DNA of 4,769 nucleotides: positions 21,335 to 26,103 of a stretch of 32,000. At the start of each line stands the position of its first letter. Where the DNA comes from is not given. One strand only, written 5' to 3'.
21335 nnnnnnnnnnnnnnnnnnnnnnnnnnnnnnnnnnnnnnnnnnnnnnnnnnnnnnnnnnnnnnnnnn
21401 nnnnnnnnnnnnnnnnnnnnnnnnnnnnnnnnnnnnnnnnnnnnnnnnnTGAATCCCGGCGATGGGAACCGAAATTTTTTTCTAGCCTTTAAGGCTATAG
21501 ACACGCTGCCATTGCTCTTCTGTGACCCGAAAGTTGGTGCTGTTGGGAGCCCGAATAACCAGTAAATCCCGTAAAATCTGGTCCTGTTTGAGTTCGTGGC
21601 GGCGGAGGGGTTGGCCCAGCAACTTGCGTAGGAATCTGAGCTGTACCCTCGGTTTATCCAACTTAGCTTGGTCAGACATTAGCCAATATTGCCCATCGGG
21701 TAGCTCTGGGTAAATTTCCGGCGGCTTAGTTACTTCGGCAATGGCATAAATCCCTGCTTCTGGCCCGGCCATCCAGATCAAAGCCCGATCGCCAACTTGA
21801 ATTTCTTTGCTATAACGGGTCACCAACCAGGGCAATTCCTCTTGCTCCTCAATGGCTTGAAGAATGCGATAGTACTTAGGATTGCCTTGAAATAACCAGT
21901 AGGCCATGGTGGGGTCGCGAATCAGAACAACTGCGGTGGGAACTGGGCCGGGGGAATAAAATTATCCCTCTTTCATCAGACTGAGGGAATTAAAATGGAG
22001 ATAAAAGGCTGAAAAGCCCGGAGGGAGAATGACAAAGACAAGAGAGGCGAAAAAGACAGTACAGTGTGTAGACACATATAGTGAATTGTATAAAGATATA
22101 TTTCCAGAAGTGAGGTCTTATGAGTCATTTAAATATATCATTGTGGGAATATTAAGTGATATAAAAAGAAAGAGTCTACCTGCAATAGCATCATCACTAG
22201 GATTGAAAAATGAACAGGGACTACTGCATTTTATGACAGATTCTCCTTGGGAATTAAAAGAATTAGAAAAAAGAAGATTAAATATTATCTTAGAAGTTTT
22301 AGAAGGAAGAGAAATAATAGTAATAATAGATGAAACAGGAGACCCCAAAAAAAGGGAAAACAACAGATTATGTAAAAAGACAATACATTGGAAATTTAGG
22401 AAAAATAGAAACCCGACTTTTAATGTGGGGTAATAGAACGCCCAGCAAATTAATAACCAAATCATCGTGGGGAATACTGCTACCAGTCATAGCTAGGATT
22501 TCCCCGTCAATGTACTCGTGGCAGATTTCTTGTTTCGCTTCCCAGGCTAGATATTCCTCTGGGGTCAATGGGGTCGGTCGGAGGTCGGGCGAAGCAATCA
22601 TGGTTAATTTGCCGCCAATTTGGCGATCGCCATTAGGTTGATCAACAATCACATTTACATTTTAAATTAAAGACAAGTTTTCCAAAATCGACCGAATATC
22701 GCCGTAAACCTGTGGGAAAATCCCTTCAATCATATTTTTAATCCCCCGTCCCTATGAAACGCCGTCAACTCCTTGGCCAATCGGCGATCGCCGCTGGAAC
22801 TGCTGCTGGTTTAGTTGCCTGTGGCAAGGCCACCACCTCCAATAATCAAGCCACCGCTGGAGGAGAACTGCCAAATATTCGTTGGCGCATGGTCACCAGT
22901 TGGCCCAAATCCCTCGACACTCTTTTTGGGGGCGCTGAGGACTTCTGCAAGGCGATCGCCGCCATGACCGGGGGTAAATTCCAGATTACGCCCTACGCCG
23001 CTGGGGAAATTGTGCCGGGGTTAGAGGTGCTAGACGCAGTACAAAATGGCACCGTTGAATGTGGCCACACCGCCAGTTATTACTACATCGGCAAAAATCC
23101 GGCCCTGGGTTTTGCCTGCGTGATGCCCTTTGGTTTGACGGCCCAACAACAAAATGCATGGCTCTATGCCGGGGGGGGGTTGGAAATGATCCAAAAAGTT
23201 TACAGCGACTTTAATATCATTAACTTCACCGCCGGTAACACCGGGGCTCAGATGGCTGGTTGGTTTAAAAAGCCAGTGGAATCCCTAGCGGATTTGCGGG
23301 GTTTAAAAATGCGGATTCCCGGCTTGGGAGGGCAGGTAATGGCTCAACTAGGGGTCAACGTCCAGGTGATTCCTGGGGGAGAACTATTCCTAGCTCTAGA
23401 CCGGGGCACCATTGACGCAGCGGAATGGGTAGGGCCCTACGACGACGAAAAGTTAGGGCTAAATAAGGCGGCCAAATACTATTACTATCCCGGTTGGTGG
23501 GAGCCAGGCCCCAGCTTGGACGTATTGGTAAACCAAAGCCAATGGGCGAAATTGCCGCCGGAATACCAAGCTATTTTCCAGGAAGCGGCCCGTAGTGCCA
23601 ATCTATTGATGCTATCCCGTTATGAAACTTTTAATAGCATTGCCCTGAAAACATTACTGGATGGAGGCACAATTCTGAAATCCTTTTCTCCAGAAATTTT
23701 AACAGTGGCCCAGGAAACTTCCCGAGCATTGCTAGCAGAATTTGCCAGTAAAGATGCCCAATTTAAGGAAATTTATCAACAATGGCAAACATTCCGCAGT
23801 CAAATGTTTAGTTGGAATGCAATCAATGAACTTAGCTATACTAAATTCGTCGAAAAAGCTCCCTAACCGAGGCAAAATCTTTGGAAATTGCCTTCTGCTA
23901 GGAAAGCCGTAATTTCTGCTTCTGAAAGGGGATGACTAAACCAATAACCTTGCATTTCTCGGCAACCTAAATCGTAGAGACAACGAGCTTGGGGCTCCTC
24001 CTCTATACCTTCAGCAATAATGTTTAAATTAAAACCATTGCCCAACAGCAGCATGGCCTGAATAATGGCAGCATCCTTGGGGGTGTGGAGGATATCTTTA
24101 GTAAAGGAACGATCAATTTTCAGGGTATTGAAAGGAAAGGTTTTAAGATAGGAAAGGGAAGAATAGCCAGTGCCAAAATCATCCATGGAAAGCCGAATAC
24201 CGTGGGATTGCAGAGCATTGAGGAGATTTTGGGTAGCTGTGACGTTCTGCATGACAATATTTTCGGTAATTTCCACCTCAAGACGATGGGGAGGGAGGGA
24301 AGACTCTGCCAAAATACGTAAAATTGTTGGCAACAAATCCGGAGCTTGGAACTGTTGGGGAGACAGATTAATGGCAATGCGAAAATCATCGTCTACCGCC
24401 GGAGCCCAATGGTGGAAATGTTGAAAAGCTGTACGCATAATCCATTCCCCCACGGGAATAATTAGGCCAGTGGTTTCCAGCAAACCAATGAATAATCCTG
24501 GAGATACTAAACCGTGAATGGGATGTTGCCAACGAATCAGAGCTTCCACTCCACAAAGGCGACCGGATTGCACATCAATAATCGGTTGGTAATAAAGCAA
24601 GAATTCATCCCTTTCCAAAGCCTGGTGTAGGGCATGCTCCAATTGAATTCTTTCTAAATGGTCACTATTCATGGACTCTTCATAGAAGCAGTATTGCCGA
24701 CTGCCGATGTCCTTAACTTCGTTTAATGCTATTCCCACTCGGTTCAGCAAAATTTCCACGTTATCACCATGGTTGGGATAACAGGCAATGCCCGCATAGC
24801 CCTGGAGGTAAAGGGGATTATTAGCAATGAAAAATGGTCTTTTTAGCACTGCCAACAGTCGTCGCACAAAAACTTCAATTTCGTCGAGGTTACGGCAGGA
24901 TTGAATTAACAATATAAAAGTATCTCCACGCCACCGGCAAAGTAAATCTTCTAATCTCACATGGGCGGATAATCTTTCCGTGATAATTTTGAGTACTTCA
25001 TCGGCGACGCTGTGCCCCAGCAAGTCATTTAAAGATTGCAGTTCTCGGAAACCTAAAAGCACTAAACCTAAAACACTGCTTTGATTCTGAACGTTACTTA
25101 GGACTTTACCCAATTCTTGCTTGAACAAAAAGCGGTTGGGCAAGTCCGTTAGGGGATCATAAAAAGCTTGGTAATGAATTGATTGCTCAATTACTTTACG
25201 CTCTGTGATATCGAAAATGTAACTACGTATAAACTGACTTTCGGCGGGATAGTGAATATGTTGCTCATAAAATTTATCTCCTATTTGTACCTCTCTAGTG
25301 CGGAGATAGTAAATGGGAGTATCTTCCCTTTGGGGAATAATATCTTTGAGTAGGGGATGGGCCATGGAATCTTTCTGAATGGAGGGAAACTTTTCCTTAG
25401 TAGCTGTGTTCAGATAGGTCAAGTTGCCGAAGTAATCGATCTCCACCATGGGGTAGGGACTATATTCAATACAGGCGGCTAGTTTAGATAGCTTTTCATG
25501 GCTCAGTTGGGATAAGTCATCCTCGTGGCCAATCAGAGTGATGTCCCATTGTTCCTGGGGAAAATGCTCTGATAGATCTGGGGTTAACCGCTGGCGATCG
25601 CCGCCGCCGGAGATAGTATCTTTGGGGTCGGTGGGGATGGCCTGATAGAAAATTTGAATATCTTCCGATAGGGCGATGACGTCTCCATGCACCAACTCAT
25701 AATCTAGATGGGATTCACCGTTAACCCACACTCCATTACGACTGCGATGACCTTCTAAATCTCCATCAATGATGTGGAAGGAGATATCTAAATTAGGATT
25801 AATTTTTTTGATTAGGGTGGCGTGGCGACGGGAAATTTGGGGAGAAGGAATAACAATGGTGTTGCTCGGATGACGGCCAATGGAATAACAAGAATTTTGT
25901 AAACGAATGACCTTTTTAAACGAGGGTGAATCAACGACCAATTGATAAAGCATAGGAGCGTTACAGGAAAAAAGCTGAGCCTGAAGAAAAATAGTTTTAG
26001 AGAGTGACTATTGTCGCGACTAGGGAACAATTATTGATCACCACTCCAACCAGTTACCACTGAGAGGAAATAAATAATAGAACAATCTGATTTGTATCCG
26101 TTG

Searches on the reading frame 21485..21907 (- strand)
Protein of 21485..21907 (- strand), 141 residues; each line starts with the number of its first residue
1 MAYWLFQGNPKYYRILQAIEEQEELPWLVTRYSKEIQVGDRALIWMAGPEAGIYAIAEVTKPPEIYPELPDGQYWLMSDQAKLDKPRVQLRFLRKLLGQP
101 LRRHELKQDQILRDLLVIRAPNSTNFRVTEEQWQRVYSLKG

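Call 10: search_protein_families(library=pfam, proteins=[window:21485-21907:-], max_evalue=0.001)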
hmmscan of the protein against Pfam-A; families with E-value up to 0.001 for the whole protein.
window:21485-21907:- (141 aa): 1 family
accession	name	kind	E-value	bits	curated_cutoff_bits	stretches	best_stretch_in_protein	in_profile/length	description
PF01878.24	EVE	-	3e-22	79.6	23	1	2-138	1-144/145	EVE domain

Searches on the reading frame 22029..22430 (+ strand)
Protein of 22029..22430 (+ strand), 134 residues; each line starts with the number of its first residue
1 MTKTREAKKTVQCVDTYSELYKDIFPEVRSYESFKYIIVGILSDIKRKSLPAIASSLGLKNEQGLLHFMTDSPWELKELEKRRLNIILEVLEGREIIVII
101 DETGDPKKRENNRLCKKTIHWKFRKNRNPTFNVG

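Call 10: search_protein_families(library=pfam, proteins=[window:22029-22430:+], max_evalue=0.001)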
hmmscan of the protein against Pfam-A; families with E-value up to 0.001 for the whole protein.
window:22029-22430:+ (134 aa): 1 family
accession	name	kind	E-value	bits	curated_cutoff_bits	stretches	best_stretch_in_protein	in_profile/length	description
PF13546.12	DDE_5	-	2e-10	41.2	27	1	34-108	15-90/272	DDE superfamily endonuclease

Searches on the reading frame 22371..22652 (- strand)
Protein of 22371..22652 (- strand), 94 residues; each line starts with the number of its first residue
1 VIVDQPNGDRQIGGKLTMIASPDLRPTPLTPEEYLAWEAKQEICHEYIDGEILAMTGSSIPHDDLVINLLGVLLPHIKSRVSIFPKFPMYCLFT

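Call 10: search_protein_families(library=pfam, proteins=[window:22371-22652:-], max_evalue=0.001)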
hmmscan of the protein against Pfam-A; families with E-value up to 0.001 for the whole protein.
window:22371-22652:- (94 aa): 1 family
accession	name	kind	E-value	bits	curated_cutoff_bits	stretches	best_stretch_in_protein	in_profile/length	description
PF05685.18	Uma2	-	3.6e-07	30.2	27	1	31-79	1-49/172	Putative restriction endonuclease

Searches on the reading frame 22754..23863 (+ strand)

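Call 10: search_protein_families(library=pfam, proteins=[window:22754-23863:+], max_evalue=0.001)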
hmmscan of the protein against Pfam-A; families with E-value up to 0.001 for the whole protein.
window:22754-23863:+ (370 aa): 1 family
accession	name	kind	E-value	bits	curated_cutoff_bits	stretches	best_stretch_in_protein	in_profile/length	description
PF03480.18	DctP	-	5.7e-71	239.6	23.4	1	52-333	6-285/286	Bacterial extracellular solute-binding protein, family 7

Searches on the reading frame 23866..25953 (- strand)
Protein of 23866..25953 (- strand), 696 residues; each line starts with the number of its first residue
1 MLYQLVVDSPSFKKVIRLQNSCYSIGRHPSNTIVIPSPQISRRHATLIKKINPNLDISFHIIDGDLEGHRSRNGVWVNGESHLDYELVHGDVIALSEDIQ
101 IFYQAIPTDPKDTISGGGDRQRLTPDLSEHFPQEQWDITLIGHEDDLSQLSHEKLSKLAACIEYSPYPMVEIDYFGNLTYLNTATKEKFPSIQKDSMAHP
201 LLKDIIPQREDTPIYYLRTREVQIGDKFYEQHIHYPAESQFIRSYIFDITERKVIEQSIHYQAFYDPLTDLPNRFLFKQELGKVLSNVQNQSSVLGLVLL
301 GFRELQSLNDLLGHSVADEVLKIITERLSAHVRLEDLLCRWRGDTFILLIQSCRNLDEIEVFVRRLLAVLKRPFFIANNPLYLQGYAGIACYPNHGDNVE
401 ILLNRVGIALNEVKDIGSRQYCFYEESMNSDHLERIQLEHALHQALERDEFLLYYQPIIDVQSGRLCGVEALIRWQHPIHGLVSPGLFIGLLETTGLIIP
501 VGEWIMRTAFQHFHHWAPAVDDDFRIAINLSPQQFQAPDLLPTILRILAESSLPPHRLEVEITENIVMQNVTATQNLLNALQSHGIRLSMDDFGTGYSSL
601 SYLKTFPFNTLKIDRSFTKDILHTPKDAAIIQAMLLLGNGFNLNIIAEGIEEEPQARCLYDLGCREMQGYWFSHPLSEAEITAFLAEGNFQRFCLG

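Call 10: search_protein_families(library=pfam, proteins=[window:23866-25953:-], max_evalue=0.001)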
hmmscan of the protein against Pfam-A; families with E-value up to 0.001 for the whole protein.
window:23866-25953:- (696 aa): 4 families
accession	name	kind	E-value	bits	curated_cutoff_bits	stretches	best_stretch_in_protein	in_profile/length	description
PF00563.25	EAL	-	1.6e-72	244.2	31.3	1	441-675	3-236/236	EAL domain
PF00990.26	GGDEF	-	1.6e-40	139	23.8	1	263-418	1-159/161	Diguanylate cyclase, GGDEF domain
PF00498.31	FHA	-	9.8e-16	58.4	20.7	1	23-95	1-66/67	FHA domain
PF16697.10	Yop-YscD_cpl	-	0.00012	22.7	33.2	1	15-95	11-83/94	Inner membrane component of T3SS, cytoplasmic domain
